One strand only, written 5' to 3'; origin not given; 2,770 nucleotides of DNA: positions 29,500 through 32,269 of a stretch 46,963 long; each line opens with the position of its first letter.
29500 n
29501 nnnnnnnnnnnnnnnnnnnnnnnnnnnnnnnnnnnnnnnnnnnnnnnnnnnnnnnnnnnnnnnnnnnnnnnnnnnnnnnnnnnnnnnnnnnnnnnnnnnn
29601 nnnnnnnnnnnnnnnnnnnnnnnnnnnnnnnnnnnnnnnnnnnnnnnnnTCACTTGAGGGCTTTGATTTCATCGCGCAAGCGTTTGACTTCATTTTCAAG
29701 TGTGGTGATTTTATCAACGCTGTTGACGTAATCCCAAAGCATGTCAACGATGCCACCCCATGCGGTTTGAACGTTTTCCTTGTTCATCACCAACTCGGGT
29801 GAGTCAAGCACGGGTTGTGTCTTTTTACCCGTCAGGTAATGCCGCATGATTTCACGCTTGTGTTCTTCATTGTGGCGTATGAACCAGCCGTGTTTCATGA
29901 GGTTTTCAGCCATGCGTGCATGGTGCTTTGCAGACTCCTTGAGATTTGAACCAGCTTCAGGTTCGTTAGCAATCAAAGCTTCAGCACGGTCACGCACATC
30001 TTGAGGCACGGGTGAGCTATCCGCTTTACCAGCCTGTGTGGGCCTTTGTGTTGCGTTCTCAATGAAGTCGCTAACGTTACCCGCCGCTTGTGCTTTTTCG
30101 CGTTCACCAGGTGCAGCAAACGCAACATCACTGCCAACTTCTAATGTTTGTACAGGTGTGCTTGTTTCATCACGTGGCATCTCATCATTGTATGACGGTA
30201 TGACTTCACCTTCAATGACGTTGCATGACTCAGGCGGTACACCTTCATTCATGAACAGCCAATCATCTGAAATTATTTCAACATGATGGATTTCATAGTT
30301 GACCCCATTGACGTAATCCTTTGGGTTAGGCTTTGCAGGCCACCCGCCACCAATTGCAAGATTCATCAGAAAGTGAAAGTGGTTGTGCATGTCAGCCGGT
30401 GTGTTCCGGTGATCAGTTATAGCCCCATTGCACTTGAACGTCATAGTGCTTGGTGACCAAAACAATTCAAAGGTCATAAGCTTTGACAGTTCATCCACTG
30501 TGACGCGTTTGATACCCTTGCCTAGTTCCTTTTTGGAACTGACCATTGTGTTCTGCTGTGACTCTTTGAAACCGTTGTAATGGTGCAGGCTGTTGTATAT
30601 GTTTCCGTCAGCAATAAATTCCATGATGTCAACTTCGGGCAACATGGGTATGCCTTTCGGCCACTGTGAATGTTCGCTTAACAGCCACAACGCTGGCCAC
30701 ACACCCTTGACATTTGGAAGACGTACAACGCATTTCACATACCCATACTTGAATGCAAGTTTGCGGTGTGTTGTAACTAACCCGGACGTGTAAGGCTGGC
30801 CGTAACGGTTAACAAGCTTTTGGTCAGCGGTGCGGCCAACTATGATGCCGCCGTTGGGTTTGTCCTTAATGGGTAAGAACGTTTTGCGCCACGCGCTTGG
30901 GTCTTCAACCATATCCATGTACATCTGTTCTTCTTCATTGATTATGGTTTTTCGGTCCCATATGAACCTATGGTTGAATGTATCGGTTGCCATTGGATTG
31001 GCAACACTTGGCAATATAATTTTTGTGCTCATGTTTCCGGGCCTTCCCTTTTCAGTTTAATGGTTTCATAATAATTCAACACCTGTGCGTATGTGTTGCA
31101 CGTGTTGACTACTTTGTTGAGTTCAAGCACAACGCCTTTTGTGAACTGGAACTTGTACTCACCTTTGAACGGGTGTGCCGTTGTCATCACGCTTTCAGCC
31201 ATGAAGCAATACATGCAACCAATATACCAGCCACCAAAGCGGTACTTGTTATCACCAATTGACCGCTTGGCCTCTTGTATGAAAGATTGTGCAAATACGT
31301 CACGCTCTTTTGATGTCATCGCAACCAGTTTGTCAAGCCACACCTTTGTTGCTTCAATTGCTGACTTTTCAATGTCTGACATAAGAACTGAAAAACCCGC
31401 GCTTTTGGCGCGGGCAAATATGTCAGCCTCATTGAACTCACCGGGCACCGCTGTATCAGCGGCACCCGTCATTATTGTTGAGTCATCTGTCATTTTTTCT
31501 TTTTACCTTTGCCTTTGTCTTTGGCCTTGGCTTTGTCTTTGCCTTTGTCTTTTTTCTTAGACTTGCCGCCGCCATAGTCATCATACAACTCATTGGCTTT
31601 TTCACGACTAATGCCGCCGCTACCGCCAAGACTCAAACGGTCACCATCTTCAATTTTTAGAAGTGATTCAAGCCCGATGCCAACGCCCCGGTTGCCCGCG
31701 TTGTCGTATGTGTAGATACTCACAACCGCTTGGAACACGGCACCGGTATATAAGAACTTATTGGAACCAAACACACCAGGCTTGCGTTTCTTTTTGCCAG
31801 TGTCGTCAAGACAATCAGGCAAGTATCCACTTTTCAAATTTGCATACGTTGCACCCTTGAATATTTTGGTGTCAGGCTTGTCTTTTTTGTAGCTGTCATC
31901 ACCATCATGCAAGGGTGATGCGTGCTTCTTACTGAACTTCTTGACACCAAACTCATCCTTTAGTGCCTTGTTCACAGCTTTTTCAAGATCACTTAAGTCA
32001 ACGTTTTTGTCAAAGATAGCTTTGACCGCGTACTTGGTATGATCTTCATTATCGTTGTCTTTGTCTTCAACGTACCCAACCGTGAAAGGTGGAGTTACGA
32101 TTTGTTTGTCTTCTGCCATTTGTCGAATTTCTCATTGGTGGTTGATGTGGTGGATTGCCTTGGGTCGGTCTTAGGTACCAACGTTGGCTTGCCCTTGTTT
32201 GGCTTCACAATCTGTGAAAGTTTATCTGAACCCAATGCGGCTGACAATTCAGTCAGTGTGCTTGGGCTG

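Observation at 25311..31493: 6-kb accessory island inside the replication region: PLA2-signature protein + Sec-secreted 2xFN3 protein + Cys-rich proteins + GH16 glycanase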

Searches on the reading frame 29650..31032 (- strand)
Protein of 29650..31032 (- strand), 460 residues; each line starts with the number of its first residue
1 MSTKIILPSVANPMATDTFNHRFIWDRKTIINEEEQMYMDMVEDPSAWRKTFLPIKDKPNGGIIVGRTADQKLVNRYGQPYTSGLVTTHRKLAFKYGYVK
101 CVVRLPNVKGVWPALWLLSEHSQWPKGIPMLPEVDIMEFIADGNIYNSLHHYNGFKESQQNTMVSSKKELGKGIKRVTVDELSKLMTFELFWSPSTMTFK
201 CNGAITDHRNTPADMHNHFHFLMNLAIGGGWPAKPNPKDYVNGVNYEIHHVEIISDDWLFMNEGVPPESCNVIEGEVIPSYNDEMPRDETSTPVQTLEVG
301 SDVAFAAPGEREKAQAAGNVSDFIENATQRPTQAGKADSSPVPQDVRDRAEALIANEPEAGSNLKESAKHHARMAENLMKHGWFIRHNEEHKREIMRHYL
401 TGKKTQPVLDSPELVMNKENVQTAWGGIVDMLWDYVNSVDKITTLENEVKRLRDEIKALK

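Call 5: search_protein_families(library=pfam, proteins=[window:29650-31032:-], max_evalue=1)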
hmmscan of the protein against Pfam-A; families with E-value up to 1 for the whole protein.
window:29650-31032:- (460 aa): 3 families
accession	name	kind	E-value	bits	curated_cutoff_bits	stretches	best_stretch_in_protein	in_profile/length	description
PF00722.28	Glyco_hydro_16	-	1.9e-09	37.7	22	1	71-236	28-162/175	Glycosyl hydrolases family 16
PF03935.22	SKN1_KRE6_Sbg1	-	0.00023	20.2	30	1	80-118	181-222/501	Beta-glucan synthesis-associated protein SKN1/KRE6/Sbg1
PF20271.3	CATASP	-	0.1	13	29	1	328-354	53-79/86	CATRA-Associated Small Protein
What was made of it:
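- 29650..31032 (-): GH16 beta-glucanase, 460 aa. Catalytic domain at about residues 18-255 with E133-V-D135-I-M-E138, then an acidic/Pro-rich linker, a conserved C-terminal module (about 378-435) and a short coiled-coil tail. No signal peptide. Pfam PF00722 E=1.9e-9, above cut-off (call 5).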

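Call 8: search_protein_families(library=phrogs, proteins=[window:29650-31032:-], max_evalue=0.1)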
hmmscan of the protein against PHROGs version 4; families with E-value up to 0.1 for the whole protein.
window:29650-31032:- (460 aa): 2 families
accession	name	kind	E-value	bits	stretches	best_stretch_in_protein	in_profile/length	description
phrog_17064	-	unknown function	5e-10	39.9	1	105-237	268-393/413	-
phrog_2352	-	unknown function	0.0096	17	1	440-460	2-22/52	-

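Call 10: search_dna_similar(query=window:29650-31032:-, collection=phages, mode=protein, max_rows=25, max_evalue=0.001)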
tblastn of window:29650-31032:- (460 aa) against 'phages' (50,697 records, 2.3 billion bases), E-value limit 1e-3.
Records with a match: 9; places in all: 9; records where one place covers at least 80% of the query: 0.
Best place of each record, by identity: <60% 9.
By first word of the organism name: Sinorhizobium 7; Rhizobium 1; Bacteriophage 1.
By host as written in the record: Sinorhizobium meliloti 7; Sinorhizobium americanum X2_24 1; - 1.
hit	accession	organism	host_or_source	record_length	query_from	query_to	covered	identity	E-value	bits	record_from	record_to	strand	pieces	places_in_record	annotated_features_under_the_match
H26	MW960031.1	Rhizobium phage RHph_X2_24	Sinorhizobium americanum X2_24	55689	81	237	34%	26.9%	1e-7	61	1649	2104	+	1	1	beta-glucanase protein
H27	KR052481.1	Sinorhizobium phage phiM19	Sinorhizobium meliloti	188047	81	235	34%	25.3%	6e-4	49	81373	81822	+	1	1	beta-glucanase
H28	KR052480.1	Sinorhizobium phage phiM7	Sinorhizobium meliloti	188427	81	235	34%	25.3%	6e-4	49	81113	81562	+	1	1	beta-glucanase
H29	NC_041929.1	Sinorhizobium phage phiM7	Sinorhizobium meliloti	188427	81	235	34%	25.3%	6e-4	49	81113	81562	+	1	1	beta-glucanase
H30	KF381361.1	Sinorhizobium phage phiM12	Sinorhizobium meliloti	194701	81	235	34%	25.3%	6e-4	49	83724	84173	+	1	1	putative beta-glucanase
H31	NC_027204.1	Sinorhizobium phage phiM12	Sinorhizobium meliloti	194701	81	235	34%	25.3%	6e-4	49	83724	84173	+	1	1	putative beta-glucanase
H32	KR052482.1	Sinorhizobium phage phiN3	Sinorhizobium meliloti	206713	81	235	34%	25.3%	6e-4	49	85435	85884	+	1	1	beta-glucanase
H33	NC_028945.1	Sinorhizobium phage phiN3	Sinorhizobium meliloti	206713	81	235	34%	25.3%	6e-4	49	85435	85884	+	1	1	beta-glucanase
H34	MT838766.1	Bacteriophage sp.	human fecal samples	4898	83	231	32%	25.3%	6e-6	55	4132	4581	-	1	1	record has no annotation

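Call 11: find_related_loci(query=window:29650-31032:-, collection=viral_contigs, flank=10000)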
Query window:29650-31032:- (460 aa) in viral_contigs; peptide patterns used: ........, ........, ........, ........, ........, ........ (x = any residue, [..] = any of these).
3 stretches matched a pattern, but none encodes a relative of the query by tblastn (E <= 1e-3).

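Call 23: find_homologous_proteins(query=window:29650-31032:-, max_evalue=0.001)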
Query window:29650-31032:- (460 aa): 12 proteins with E <= 0.001 among 4658 candidates.
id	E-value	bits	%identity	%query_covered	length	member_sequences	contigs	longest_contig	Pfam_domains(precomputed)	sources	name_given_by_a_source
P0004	0.0e+0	1078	100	100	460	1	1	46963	PF00722.29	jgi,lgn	-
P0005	3.8e-258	875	81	99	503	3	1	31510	PF00722.29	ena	-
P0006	6.8e-20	89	31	51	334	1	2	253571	PF03935.23,PF00722.29,PF26113.1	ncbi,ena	-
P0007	3.6e-16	77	29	50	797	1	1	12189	PF01839.30,PF13517.13,PF00722.29,PF26113.1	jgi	jgi:beta-glucanase (GH16 family)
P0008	9.2e-15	72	32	46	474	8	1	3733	PF03935.23,PF00722.29,PF00353.26,PF26113.1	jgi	jgi:beta-glucanase (GH16 family)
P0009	1.8e-13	68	32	46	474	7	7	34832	PF03935.23,PF00722.29,PF00353.26,PF26113.1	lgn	-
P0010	1.1e-12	66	31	45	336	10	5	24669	PF03935.23,PF00722.29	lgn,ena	-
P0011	2.7e-12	64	32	34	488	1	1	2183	PF03935.23,PF00722.29,PF00353.26,PF26113.1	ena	-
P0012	7.4e-12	63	31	34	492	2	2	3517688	PF03935.23,PF00722.29,PF00353.26,PF26113.1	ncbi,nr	ncbi:family 16 glycosylhydrolase [Phenylobacterium soli]|nr:family 16 glycosylhydrolase [Phenylobact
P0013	2.7e-11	61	29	43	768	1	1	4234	PF08548.18,PF00722.29,PF00353.26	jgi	jgi:serralysin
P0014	4.9e-9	54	29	35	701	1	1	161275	PF03935.23,PF00722.29,PF00353.26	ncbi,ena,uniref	ncbi:family 16 glycosylhydrolase [Phenylobacterium sp.]|uniref:family 16 glycosylhydrolase n=1 Tax=P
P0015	1.6e-8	52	28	44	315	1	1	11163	PF03935.23,PF00722.29,PF26113.1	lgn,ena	-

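Call 24: find_encoding_contigs(protein=P0005, flank=10000, max_places=4)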
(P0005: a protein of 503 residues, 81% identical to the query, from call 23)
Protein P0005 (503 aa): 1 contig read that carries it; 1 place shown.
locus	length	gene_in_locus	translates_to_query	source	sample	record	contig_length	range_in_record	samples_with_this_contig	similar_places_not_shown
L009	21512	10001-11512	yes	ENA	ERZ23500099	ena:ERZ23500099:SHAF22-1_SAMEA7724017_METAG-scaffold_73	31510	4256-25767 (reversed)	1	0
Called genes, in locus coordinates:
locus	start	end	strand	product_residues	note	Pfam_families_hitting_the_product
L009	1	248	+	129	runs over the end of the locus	-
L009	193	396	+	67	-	PF23793:LysC (weak)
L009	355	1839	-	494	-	PF00270:DEAD (weak), PF04851:ResIII, PF00176:SNF2-rel_dom, PF00271:Helicase_C (faint)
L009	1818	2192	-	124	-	-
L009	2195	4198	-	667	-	PF00476:DNA_pol_A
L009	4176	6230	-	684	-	-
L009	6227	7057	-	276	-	PF09250:Prim-Pol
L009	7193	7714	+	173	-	-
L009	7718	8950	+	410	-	PF10926:DUF2800, PF12705:PDDEXK_1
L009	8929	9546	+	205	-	PF10991:Enc34_ssDNA-bd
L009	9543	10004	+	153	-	-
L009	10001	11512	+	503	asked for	PF00722:Glyco_hydro_16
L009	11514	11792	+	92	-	-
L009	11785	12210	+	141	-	-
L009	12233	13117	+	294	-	PF18370:RGI_lyase (faint)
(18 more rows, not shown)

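Call 60: search_solved_structures(query=window:29650-31032:-, max_evalue=0.01, show_alignments=2)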
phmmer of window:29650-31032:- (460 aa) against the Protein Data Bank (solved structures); distinct sequences matched with E-value up to 0.01: 26.
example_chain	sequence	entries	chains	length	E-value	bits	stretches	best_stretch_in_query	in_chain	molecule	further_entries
5wut_A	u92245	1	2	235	3.5e-15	58.9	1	75-252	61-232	ULam111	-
4dfs_A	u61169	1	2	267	1.9e-13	53.1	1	60-237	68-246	Glycoside hydrolase, family 16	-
3azx_A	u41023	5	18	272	2e-13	53.1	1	60-237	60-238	Laminarinase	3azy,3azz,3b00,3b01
6jh5_A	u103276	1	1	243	4.7e-13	51.9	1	60-233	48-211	LamCAT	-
2hyk_A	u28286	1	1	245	2.5e-12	49.5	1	80-237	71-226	Beta-1,3-glucanase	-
6xof_A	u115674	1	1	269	2.5e-12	49.4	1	60-233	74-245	GH16 family protein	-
6jhj_A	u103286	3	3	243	2.8e-12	49.3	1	60-233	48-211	LamCAT | laminarinase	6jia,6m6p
4crq_A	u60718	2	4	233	8.2e-12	47.7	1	70-233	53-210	ENDO-1,3-BETA-GLUCANASE, FAMILY GH16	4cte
7wwc_A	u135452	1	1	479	1.2e-11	47.2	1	77-253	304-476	beta-1,3(4)-glucanase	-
7ww4_A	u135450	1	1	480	1.2e-11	47.2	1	77-253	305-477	beta-1,3(4)-glucanase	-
6t2n_AAA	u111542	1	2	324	1.2e-11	47.2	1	73-240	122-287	Glycoside hydrolase family 16 protein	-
6xqf_A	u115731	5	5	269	1.3e-11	47.1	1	60-233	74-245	GH16 family protein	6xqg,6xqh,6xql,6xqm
2vy0_A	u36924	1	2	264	1.1e-10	44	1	80-236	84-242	ENDO-BETA-1,3-GLUCANASE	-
3iln_A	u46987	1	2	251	1.2e-10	44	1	61-234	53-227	Laminarinase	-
5nbo_A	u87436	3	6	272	7.6e-10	41.3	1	63-232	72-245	Glycosyl hydrolase family 16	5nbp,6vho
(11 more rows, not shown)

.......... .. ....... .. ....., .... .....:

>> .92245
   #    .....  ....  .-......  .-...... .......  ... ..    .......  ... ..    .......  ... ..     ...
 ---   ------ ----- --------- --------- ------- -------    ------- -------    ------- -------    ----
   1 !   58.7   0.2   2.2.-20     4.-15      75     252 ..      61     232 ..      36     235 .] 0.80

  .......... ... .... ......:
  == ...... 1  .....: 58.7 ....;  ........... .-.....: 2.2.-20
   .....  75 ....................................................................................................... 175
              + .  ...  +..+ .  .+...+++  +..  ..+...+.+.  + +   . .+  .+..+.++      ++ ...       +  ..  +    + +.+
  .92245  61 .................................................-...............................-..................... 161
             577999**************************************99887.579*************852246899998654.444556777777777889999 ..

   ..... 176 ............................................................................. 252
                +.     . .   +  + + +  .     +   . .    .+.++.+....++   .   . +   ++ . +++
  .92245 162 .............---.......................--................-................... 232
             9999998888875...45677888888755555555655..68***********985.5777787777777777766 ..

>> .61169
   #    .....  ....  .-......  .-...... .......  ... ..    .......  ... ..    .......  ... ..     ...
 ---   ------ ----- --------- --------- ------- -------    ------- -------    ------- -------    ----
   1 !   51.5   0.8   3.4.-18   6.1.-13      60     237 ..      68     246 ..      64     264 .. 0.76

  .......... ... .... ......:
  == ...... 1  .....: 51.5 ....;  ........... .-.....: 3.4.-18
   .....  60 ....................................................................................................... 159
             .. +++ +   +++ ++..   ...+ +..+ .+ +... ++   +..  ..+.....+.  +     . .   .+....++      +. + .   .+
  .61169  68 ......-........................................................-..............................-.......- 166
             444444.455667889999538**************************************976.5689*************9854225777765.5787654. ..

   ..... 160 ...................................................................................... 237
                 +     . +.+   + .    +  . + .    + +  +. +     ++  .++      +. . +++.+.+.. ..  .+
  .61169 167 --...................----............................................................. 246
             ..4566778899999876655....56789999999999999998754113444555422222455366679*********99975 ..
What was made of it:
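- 29650..31032 (-): PDB laminarinases E=3.5e-15 with the catalytic motif aligned (call 60).
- The closest solved relatives are laminarinases (call 60).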

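Call 61: search_protein_families(library=ncbifam, proteins=[window:29650-31032:-], max_evalue=0.1)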
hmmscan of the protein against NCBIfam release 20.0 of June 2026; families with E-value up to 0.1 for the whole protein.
window:29650-31032:- (460 aa): 1 family
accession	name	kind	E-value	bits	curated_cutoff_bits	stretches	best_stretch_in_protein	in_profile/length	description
NF052454.1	BtaGlycanEglC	equivalog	2.9e-24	85.8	700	1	18-252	237-454/459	endo-1,3-1,4-beta-glycanase EglC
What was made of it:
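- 29650..31032 (-): NCBIfam EglC-like E=2.9e-24 but far below the equivalog cut-off (call 61).
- The closest non-clade homologues are secreted RTX-type or EglC/ExsH-like EPS glycanases of Alphaproteobacteria (calls 23, 61).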

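Call 97: search_protein_families(library=padloc, proteins=[window:29650-31032:-], max_evalue=0.01)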
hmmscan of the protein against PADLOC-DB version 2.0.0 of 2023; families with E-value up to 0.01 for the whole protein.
window:29650-31032:- (460 aa): 0 families

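Call 99: get_annotated_region(hit=H26, flank=4000)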
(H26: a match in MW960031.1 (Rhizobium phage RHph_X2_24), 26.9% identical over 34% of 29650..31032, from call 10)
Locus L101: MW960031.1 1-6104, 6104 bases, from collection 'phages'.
description: Rhizobium phage RHph_X2_24, complete genome.
organism: Rhizobium phage RHph_X2_24 (NCBI taxid 2836082)
taxonomy: Viruses; Duplodnaviria; Heunggongvirae; Uroviricota; Caudoviricetes; Rigallicvirus
host: Sinorhizobium americanum X2_24; source: Agricultural lands; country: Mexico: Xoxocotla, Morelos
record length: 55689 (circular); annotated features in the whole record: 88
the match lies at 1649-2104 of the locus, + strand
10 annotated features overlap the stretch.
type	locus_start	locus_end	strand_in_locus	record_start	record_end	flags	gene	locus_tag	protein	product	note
CDS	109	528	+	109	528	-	-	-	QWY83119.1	hypothetical protein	-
CDS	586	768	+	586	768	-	-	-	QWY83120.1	hypothetical protein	-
CDS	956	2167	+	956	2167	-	-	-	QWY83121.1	beta-glucanase protein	GO_function: GO:0004553 - hydrolase activity, hydrolyzing O-glycosyl compounds; GO_process: GO:0005975 - carbohydrate ...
CDS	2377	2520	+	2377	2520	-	-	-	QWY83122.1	hypothetical protein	-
CDS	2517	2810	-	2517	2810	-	-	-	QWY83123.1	hypothetical protein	-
CDS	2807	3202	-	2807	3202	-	-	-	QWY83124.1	hypothetical protein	-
CDS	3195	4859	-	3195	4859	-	-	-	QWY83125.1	ATP-dependent helicase protein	GO_function: GO:0003677 - DNA binding; GO_function: GO:0005524 - ATP binding; GO_function: GO:0016787 - hydrolase ...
CDS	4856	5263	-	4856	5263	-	-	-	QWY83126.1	hypothetical protein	-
CDS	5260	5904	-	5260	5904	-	-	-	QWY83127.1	hypothetical protein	-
CDS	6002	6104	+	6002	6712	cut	-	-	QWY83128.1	topoisomerase II domain-containing protein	-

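Call 100: get_annotated_region(hit=H30, flank=4000)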
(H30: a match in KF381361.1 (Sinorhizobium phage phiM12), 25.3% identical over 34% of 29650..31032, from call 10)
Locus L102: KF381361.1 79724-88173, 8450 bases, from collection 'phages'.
description: Sinorhizobium phage phiM12, complete genome.
organism: Sinorhizobium phage phiM12 (NCBI taxid 1357423)
taxonomy: Viruses; Duplodnaviria; Heunggongvirae; Uroviricota; Caudoviricetes; Emdodecavirus; Emdodecavirus M12
host: Sinorhizobium meliloti; source: -; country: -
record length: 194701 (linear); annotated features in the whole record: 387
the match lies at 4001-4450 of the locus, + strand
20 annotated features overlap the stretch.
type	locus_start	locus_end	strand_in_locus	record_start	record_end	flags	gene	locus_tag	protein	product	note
CDS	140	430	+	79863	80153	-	-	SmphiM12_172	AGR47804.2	hypothetical protein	similar to T5orf172; smart00974; This entry represents the putative helicase A859L.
CDS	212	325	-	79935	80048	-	-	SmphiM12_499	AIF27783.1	hypothetical protein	-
CDS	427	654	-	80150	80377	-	-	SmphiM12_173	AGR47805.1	hypothetical protein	-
CDS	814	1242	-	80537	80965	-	-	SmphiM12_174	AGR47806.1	hypothetical protein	similar to p066 of Rhizobium phage 16-3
tRNA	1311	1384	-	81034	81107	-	-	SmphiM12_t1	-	tRNA-OTHER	-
tRNA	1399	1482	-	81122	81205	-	-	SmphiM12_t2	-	tRNA-Thr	codon recognized: ACA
tRNA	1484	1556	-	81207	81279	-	-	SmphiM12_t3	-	tRNA-Gln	codon recognized: CAA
CDS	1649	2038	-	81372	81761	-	-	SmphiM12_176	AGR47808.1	hypothetical protein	-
CDS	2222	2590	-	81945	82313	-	-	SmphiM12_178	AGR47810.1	hypothetical protein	-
CDS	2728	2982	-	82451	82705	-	-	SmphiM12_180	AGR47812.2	hypothetical protein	-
CDS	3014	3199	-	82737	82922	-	-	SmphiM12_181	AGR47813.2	hypothetical protein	-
CDS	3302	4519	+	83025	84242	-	-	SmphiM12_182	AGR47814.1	putative beta-glucanase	GH16_laminarinase_like; cd08023; Laminarinase, member of the glycosyl hydrolase family 16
CDS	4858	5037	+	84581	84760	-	-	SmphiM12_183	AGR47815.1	hypothetical protein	-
CDS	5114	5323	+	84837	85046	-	-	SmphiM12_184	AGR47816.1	hypothetical protein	-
CDS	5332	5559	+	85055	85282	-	-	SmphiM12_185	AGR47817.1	late promoter transcription accessory protein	gp33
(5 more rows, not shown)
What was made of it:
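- GH16 genes appear in other phages' early regions (calls 99, 100).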

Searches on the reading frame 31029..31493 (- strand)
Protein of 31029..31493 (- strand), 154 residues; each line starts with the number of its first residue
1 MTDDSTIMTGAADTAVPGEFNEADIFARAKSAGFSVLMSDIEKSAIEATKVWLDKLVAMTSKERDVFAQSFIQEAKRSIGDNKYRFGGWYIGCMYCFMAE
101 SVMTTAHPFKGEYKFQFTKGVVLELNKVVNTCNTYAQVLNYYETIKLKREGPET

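Call 5: search_protein_families(library=pfam, proteins=[window:31029-31493:-], max_evalue=1)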
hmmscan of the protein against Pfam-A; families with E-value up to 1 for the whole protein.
window:31029-31493:- (154 aa): 1 family
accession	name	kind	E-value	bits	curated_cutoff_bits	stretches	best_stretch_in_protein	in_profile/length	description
PF20666.3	ZW10_C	-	0.14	12.6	25.8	1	92-131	73-110/131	Centromere/kinetochore protein zw10, C-terminal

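Call 8: search_protein_families(library=phrogs, proteins=[window:31029-31493:-], max_evalue=0.1)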
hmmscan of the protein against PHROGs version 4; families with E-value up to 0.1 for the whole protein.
window:31029-31493:- (154 aa): 0 families

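Call 61: search_protein_families(library=ncbifam, proteins=[window:31029-31493:-], max_evalue=0.1)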
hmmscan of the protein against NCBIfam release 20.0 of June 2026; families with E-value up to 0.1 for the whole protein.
window:31029-31493:- (154 aa): 0 families

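Call 97: search_protein_families(library=padloc, proteins=[window:31029-31493:-], max_evalue=0.01)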
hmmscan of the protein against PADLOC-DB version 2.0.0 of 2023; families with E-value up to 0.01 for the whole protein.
window:31029-31493:- (154 aa): 0 families

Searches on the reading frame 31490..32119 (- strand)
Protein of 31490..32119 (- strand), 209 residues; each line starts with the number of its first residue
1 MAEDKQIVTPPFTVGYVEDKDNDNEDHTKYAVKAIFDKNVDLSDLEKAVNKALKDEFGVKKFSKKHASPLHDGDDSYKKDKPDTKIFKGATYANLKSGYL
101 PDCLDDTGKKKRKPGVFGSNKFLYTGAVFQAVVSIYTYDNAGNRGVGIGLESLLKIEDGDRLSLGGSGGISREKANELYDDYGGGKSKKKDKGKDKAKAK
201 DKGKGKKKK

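Call 5: search_protein_families(library=pfam, proteins=[window:31490-32119:-], max_evalue=1)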
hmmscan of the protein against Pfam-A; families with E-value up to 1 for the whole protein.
window:31490-32119:- (209 aa): 2 families
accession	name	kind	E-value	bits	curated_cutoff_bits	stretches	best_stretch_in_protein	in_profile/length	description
PF10991.15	Enc34_ssDNA-bd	-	6.8e-20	71.9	26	1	20-166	19-158/176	Enterobacter phage Enc34, ssDNA-binding protein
PF12425.13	DUF3673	-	0.2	12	22.3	1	6-35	6-35/53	Protein of unknown function (DUF3673)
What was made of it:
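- Checked: Twelve minus-strand ORFs and one plus-strand ORF lie between the plus-strand genes ending at 25171 and the Enc34-type SSB gene at 31490-32119 (Pfam E=6.8e-20, call 5).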

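Call 8: search_protein_families(library=phrogs, proteins=[window:31490-32119:-], max_evalue=0.1)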
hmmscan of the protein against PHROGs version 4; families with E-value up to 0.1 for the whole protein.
window:31490-32119:- (209 aa): 1 family
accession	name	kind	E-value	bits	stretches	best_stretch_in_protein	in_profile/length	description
phrog_112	-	DNA, RNA and nucleotide metabolism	1.7e-16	61.7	1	4-187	19-199/265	Gp2.5-like ssDNA binding protein and ssDNA annealing protein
